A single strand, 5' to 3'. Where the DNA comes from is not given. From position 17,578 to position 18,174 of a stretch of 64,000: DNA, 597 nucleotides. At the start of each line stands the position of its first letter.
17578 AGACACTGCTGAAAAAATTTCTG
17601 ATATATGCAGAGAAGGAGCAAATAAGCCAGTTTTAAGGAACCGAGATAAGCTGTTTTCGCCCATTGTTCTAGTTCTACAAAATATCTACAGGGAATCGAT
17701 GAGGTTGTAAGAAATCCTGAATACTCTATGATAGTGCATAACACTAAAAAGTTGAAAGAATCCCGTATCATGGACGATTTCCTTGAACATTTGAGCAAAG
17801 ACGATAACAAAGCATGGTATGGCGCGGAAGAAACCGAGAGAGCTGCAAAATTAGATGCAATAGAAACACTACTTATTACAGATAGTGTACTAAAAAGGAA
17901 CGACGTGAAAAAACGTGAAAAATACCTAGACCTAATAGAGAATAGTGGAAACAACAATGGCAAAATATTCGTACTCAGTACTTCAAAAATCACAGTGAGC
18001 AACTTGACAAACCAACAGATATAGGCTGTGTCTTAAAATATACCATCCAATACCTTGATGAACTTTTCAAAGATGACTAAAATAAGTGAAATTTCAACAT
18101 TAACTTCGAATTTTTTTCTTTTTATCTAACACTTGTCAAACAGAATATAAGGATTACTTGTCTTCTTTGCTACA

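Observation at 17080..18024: Two adjacent same-strand ORFs that together look like a broken DOM34/Pelota paralog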

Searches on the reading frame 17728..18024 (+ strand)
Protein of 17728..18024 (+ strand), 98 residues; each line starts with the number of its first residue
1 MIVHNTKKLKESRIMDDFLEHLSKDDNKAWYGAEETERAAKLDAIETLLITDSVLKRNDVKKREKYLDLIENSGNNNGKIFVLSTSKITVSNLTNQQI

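Call 3: search_protein_families(library=pfam, proteins=[window:17728-18024:+], max_evalue=1)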
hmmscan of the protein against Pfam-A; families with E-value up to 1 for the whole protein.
window:17728-18024:+ (98 aa): 1 family
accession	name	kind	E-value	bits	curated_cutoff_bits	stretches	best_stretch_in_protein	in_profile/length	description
PF03465.20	eRF1_3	-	6.7e-19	68.8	25.8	1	10-93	3-91/106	eRF1 domain 3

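Call 4: search_solved_structures(query=window:17728-18024:+, max_evalue=1, show_alignments=2)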
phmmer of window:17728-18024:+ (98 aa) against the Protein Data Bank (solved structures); distinct sequences matched with E-value up to 1: 32.
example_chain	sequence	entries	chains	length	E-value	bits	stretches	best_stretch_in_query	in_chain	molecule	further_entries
5m1j_A1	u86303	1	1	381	3.8e-20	75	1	4-86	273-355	Protein DOM34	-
2vgm_A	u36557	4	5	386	3.8e-20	75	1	4-86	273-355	DOM34 | Protein DOM34 | Dom34p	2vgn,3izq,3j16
5eo3_A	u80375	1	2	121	4.3e-12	49.3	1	5-91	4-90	Protein pelota homolog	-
1x52_A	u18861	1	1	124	4.4e-12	49.3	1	5-91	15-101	Pelota homolog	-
3mca_B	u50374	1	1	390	4.5e-12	49.2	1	5-85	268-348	Protein dom34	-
5lzw_ii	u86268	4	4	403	3.9e-11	46.2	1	5-90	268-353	Pelota | Protein pelota homolog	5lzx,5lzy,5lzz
3j15_A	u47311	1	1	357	2.3e-06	31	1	6-84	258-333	Protein pelota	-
8hku_ARF1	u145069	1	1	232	8.9e-05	25.9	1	2-53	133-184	Peptide chain release factor subunit 1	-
8ip8_bl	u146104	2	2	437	0.00039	23.9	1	2-62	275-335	eukaryotic release factor 1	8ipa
2qi2_A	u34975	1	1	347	0.0014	22.1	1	4-62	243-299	Cell division protein pelota related protein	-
3obw_A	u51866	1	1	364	0.0016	21.9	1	14-84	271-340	Protein pelota homolog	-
4crm_X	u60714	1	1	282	0.0022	21.5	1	4-54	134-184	EUKARYOTIC PEPTIDE CHAIN RELEASE FACTOR SUBUNIT 1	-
3oby_A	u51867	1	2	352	0.0034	20.9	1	3-86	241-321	Protein pelota homolog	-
5dmr_B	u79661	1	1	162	0.0052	20.3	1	5-53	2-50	Eukaryotic peptide chain release factor subunit 1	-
4d5n_A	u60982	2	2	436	0.006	20.1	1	2-53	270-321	EUKARYOTIC PEPTIDE CHAIN RELEASE FACTOR SUBUNIT 1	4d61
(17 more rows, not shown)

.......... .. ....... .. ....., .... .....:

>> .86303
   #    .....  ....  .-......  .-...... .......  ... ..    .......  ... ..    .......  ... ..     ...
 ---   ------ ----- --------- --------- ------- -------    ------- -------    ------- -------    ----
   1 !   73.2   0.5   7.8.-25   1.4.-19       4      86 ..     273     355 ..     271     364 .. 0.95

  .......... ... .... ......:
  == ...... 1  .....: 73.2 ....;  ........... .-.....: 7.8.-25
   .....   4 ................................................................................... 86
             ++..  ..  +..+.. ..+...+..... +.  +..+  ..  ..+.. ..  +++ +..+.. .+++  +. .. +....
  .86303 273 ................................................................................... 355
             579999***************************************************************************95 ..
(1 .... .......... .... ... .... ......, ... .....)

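Call 9: find_homologous_proteins(query=window:17728-18024:+, max_evalue=1e-8)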
Query window:17728-18024:+ (98 aa): 8 proteins with E <= 1e-8 among 11 candidates.
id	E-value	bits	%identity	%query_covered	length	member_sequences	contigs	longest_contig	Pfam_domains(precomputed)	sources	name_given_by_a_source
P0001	3.1e-54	198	99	100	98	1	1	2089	PF03465.21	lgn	-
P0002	1.3e-53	196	98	100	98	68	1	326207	PF03465.21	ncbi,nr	ncbi:CDG_1a_G0005560.mRNA.1.CDS.1 [Saccharomyces cerevisiae]|nr:CDG_1a_G0005560.mRNA.1.CDS.1 [Saccha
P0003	6.9e-53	194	97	100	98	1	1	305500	PF03465.21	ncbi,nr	ncbi:BAL_1a_G0005380.mRNA.1.CDS.1 [Saccharomyces cerevisiae]|nr:BAL_1a_G0005380.mRNA.1.CDS.1 [Saccha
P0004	1.3e-51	190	96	100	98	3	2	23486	PF03465.21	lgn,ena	-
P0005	2.4e-48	179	92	100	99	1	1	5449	PF03465.21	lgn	-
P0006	6.4e-43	162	86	94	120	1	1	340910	PF03465.21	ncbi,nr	ncbi:ASB_collapsed_G0005810.mRNA.1.CDS.1 [Saccharomyces cerevisiae]|nr:ASB_collapsed_G0005810.mRNA.1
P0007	6.9e-38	146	80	99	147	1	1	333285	PF03465.21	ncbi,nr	ncbi:CFF_collapsed_G0005600.mRNA.1.CDS.1 [Saccharomyces cerevisiae]|nr:CFF_collapsed_G0005600.mRNA.1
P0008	4.2e-32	128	89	72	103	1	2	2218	PF03465.21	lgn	-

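Call 15: find_encoding_contigs(protein=P0005, flank=3000, max_places=3)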
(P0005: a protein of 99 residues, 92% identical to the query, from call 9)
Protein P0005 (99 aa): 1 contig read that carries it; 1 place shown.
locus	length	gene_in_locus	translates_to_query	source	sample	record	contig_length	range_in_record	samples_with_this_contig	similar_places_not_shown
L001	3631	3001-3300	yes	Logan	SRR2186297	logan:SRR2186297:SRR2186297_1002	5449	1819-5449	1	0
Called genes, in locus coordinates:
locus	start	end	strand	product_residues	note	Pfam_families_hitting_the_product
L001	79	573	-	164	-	-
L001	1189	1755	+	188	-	PF03248:Rer1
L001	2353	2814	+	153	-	-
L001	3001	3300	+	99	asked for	PF03465:eRF1_3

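Call 16: find_encoding_contigs(protein=P0008, flank=3000, max_places=3)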
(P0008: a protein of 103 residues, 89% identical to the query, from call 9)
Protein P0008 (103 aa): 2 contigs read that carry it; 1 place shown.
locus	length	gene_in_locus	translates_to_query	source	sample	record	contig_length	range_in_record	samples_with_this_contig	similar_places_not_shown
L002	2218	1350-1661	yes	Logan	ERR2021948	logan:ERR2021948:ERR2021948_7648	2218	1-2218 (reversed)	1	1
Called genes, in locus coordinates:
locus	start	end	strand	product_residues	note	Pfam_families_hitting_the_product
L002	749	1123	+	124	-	-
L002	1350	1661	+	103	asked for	PF03465:eRF1_3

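Call 23: list_cluster_members(proteins=[P0009, P0007, P0046])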
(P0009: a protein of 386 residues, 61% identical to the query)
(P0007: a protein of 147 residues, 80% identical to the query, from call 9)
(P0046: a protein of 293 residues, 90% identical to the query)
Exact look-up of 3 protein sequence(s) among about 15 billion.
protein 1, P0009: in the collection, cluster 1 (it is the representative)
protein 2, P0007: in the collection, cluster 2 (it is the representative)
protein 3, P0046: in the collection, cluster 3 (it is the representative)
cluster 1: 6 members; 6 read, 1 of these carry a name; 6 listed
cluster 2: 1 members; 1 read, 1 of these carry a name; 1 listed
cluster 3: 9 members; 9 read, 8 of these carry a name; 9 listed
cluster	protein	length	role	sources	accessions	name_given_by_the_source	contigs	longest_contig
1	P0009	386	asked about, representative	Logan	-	-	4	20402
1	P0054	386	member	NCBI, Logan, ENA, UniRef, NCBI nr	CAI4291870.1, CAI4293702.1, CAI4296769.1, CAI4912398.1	AQG_2a_G0005800.mRNA.1.CDS.1 [Saccharomyces cerevisiae] | Protein DOM34 homolog n=1 Tax=Saccharomyces paradoxus TaxID=27291 RepID=A0A8B8UMR8_SACPA | uncharacterized protein SPAR_C00590 [Saccharomyces paradoxus]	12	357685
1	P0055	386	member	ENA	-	-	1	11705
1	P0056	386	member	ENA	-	-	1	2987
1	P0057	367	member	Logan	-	-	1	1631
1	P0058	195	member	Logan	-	-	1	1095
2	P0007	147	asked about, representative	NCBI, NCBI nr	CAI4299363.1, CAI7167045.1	CFF_collapsed_G0005600.mRNA.1.CDS.1 [Saccharomyces cerevisiae]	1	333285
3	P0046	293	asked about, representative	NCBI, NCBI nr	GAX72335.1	protein retrieval receptor [Saccharomyces cerevisiae]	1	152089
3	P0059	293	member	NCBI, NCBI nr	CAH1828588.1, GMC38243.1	unnamed protein product [Saccharomyces cerevisiae]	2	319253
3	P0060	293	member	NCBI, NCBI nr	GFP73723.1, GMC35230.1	protein RER1 [Saccharomyces cerevisiae]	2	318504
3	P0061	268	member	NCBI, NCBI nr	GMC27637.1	unnamed protein product [Saccharomyces cerevisiae]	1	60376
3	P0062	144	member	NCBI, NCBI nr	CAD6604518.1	HN1_G0051330.mRNA.1.CDS.1 [Saccharomyces cerevisiae]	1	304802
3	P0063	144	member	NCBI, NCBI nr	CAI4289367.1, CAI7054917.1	BAL_1a_G0005370.mRNA.1.CDS.1 [Saccharomyces cerevisiae]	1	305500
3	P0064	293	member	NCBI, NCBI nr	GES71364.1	hypothetical protein SCEPF1_0081001100 [Saccharomyces cerevisiae]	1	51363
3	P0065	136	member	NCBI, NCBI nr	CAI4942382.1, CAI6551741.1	BBT_HP_G0000600.mRNA.1.CDS.1 [Saccharomyces cerevisiae]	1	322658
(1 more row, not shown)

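Call 34: search_protein_families(library=pfam, proteins=[P0054], max_evalue=0.00001)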
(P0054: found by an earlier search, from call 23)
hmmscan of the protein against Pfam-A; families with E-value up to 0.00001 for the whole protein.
P0054 (386 aa): 3 families
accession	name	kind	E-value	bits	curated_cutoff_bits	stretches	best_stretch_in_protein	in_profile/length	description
PF03465.20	eRF1_3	-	7.8e-30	103.9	25.8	1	278-376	2-106/106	eRF1 domain 3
PF03464.20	eRF1_2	-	1.4e-26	93.9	27.1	1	142-273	2-132/133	eRF1 domain 2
PF03463.20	eRF1_1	-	9.4e-21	74.5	23.8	1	1-134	1-123/123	eRF1 domain 1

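Call 40: find_homologous_proteins(query=P0054, max_evalue=1e-8)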
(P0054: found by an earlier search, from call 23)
Query P0054 (386 aa): 136 proteins with E <= 1e-8 among 4902 candidates; the best 120 are listed.
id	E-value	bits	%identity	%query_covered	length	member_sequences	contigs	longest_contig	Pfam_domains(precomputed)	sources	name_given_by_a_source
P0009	3.2e-238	808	96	100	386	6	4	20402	PF03465.21,PF03464.21,PF26356.1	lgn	-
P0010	1.1e-193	661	77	99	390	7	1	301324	PF03465.21,PF03464.21,PF26356.1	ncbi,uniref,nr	ncbi:hypothetical protein SUVZ_03G0620 [Saccharomyces uvarum]|uniref:Protein DOM34 homolog n=1 Tax=S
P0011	2.5e-158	545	63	99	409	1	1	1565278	PF03465.21,PF03464.21,PF26356.1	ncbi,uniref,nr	ncbi:uncharacterized protein NDAI_0G04380 [Naumovozyma dairenensis CBS 421]|uniref:Protein DOM34 hom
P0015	1.1e-148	513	60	99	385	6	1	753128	PF03465.21,PF03464.21,PF26356.1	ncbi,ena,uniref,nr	ncbi:hypothetical protein SMKI_14G3160 [Saccharomyces mikatae IFO 1815]|uniref:Protein DOM34 homolog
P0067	1.2e-147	510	59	99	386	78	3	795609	PF03465.21,PF03464.21,PF26356.1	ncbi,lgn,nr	ncbi:ALS_1a_G0047800.mRNA.1.CDS.1 [Saccharomyces cerevisiae]|nr:Dom34p [Saccharomyces cerevisiae YJM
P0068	3.2e-147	508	58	97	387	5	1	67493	PF03465.21,PF03464.21,PF26356.1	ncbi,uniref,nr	ncbi:Translation factor pelota [Maudiozyma exigua]|uniref:Protein DOM34 homolog n=1 Tax=Maudiozyma e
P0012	5.8e-147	508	59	99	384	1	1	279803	PF03465.21,PF03464.21,PF26356.1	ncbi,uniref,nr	ncbi:hypothetical protein Kpol_1050p5 [Vanderwaltozyma polyspora DSM 70294]|uniref:Protein DOM34 hom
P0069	5.2e-146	504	59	99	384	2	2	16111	PF03465.21,PF03464.21,PF26356.1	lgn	-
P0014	5.4e-145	501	59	99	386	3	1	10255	PF03465.21,PF03464.21,PF26356.1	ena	-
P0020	8.2e-145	501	57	97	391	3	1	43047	PF03465.21,PF03464.21,PF26356.1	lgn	-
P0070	3.6e-144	498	56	97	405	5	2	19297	PF03465.21,PF03464.21,PF26356.1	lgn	-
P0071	3.6e-144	498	57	97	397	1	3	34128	PF03465.21,PF03464.21,PF26356.1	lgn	-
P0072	6.1e-144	498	57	97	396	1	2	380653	PF03465.21,PF03464.21,PF26356.1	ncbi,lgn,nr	ncbi:Protein DOM34 [Nakaseomyces glabratus]|nr:Protein DOM34 [Nakaseomyces glabratus] KTB26210.1 Pro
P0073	6.2e-144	498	58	99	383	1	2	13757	PF03465.21,PF03464.21,PF26356.1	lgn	-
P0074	7.8e-144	497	59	97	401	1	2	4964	PF03465.21,PF03464.21,PF26356.1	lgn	-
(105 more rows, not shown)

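Call 50: find_encoding_contigs(protein=P0007, flank=3000, max_places=2)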
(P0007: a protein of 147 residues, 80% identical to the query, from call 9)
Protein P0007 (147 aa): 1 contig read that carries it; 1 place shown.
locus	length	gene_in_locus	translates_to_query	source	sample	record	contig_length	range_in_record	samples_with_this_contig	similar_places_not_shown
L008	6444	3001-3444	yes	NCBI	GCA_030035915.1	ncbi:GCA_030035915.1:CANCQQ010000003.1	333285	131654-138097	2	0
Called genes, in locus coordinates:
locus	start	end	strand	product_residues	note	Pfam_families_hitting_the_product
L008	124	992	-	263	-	PF04193:PQ-loop (faint)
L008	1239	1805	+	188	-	PF03248:Rer1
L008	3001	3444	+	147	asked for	PF03465:eRF1_3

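Call 51: find_encoding_contigs(protein=P0006, flank=3000, max_places=2)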
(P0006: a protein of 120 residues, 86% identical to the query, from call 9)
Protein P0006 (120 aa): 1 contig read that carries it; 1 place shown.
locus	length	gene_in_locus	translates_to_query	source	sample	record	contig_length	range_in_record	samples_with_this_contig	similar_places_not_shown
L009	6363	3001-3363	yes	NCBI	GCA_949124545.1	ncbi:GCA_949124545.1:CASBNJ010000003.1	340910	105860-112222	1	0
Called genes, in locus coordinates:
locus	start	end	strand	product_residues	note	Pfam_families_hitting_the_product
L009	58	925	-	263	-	-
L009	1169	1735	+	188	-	PF03248:Rer1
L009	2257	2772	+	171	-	PF26356:Pelota_N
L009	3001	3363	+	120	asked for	PF03465:eRF1_3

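Call 56: find_encoding_contigs(protein=P0054, flank=10000, max_places=6)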
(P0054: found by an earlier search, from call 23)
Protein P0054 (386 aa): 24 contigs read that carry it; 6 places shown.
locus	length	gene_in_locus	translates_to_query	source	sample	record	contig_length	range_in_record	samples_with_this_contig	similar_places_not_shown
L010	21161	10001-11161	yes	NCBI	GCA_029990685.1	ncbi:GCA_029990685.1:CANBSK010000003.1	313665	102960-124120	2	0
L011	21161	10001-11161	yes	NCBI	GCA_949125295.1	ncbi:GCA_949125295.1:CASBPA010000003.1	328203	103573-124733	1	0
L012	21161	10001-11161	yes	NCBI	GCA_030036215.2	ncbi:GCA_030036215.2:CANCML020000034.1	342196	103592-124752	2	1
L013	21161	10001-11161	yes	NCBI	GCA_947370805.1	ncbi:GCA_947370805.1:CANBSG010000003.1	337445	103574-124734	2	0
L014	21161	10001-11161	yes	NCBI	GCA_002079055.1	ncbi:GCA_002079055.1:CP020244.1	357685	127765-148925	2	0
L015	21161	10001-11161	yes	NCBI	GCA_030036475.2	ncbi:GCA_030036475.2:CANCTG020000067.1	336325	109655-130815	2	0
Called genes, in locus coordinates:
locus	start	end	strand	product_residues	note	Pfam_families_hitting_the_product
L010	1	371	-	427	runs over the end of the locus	PF00076:RRM_1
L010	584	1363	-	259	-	PF07039:SGF29_Tudor, PF18115:Tudor_3 (weak)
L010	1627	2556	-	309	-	PF01842:ACT, PF22629:ACT_AHAS_ss, PF10369:ALS_ss_C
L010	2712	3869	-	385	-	PF05743:UEV, PF09454:Vps23_core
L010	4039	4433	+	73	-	PF05493:ATP_synt_H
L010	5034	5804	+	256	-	-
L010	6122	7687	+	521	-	PF13091:PLDc_2 (faint), PF00614:PLDc (faint)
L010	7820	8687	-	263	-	-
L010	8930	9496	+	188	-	PF03248:Rer1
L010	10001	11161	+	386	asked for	PF26356:Pelota_N, PF03464:eRF1_2, PF03465:eRF1_3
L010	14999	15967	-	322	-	PF03193:RsgA_GTPase (weak), PF00735:Septin, PF00009:GTP_EFTU (faint), PF01926:MMR_HSR1, PF04548:AIG1 (weak)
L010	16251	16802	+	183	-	PF01783:Ribosomal_L32p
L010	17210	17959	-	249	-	PF00258:Flavodoxin_1, PF02525:Flavodoxin_2 (faint), PF03358:FMN_red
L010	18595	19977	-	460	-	PF00285:Citrate_synt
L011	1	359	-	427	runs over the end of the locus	PF00076:RRM_1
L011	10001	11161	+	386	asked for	PF26356:Pelota_N, PF03464:eRF1_2, PF03465:eRF1_3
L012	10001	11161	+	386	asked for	PF26356:Pelota_N, PF03464:eRF1_2, PF03465:eRF1_3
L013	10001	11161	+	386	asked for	PF26356:Pelota_N, PF03464:eRF1_2, PF03465:eRF1_3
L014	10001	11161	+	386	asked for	PF26356:Pelota_N, PF03464:eRF1_2, PF03465:eRF1_3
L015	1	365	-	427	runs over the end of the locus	PF00076:RRM_1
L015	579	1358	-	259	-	PF07039:SGF29_Tudor, PF18115:Tudor_3 (weak)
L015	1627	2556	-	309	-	PF01842:ACT, PF22629:ACT_AHAS_ss, PF10369:ALS_ss_C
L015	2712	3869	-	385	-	PF05743:UEV, PF09454:Vps23_core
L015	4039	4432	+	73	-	PF05493:ATP_synt_H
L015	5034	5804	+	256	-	-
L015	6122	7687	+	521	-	PF13091:PLDc_2 (faint), PF00614:PLDc (faint)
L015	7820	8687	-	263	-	-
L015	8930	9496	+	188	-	PF03248:Rer1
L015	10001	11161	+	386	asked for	PF26356:Pelota_N, PF03464:eRF1_2, PF03465:eRF1_3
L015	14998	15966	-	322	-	PF03193:RsgA_GTPase (weak), PF00735:Septin, PF00009:GTP_EFTU (faint), PF01926:MMR_HSR1, PF04548:AIG1 (weak)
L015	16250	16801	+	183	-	PF01783:Ribosomal_L32p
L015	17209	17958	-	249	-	PF00258:Flavodoxin_1, PF03358:FMN_red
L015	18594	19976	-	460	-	PF00285:Citrate_synt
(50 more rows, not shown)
